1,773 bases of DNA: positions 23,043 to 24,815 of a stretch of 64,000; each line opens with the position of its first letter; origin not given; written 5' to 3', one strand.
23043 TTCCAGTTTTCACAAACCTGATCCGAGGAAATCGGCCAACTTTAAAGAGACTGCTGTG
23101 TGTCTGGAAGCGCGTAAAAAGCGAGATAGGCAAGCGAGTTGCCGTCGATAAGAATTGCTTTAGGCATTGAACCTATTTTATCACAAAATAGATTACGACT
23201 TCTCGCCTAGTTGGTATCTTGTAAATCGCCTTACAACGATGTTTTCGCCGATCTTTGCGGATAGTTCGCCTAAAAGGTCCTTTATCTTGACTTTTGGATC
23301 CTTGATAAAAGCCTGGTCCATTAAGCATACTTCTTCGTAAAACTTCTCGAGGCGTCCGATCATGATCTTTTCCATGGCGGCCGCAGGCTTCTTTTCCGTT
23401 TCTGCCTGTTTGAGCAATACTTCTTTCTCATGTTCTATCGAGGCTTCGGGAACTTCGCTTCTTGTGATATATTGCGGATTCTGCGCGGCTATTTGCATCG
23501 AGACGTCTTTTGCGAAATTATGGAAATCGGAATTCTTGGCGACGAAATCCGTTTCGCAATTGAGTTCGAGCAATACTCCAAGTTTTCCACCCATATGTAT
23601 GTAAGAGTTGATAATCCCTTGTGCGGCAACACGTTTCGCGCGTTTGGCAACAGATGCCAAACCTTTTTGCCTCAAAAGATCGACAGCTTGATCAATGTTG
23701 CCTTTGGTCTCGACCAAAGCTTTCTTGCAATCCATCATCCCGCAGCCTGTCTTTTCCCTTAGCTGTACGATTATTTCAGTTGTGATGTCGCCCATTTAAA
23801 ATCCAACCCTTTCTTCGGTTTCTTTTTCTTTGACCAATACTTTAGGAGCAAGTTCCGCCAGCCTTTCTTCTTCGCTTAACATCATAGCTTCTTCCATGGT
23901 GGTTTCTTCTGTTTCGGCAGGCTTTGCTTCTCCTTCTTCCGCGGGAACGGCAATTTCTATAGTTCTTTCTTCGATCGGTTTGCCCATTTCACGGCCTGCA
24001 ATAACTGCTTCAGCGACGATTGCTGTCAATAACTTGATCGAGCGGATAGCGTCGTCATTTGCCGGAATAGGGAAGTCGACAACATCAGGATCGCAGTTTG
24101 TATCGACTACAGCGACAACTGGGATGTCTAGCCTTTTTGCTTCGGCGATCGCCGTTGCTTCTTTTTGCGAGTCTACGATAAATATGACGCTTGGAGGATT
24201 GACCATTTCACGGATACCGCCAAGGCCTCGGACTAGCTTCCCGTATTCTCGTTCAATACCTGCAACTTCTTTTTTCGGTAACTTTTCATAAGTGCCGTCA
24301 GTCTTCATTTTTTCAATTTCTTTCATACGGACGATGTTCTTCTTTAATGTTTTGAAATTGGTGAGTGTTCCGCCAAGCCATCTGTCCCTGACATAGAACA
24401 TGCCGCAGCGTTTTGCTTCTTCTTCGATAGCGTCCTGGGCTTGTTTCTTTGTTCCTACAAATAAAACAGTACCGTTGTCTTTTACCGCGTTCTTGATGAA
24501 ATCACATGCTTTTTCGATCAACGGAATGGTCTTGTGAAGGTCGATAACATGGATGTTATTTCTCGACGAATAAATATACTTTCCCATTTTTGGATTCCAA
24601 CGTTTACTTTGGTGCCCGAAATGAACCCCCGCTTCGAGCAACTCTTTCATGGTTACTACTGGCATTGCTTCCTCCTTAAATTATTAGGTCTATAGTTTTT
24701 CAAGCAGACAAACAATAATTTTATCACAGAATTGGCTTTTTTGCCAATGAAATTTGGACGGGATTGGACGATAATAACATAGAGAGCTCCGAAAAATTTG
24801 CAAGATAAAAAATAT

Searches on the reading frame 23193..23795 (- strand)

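Call 45: search_protein_families(library=pfam, proteins=[window:23193-23795:-], max_evalue=0.001)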
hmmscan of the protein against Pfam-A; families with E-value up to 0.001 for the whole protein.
window:23193-23795:- (200 aa): 3 families
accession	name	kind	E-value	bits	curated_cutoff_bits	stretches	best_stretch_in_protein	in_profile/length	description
PF00889.24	EF_TS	-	2.3e-40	138.8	27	2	93-198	105-204/204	Elongation factor TS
PF22566.2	UBA_8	-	6.5e-05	23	26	1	6-45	4-43/46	UBA-like domain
PF25025.1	EF-Ts_N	-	7.4e-05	23.1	33.2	1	7-43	15-52/60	Elongation factor Ts, mitochondrial, N-terminal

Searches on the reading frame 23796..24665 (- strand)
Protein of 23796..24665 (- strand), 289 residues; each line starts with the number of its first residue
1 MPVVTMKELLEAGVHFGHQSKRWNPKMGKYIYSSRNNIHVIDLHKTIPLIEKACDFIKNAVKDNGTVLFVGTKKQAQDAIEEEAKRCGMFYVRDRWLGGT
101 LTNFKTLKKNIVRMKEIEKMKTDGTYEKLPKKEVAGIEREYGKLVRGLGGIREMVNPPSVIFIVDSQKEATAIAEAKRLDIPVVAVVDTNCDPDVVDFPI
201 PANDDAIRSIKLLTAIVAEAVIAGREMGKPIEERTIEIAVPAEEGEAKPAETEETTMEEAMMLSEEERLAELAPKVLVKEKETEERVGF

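Call 45: search_protein_families(library=pfam, proteins=[window:23796-24665:-], max_evalue=0.001)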
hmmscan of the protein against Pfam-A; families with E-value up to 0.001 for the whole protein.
window:23796-24665:- (289 aa): 1 family
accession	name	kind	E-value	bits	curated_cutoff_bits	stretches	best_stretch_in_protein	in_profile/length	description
PF00318.25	Ribosomal_S2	-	8.3e-96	319.8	26.1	1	9-224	1-216/216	Ribosomal protein S2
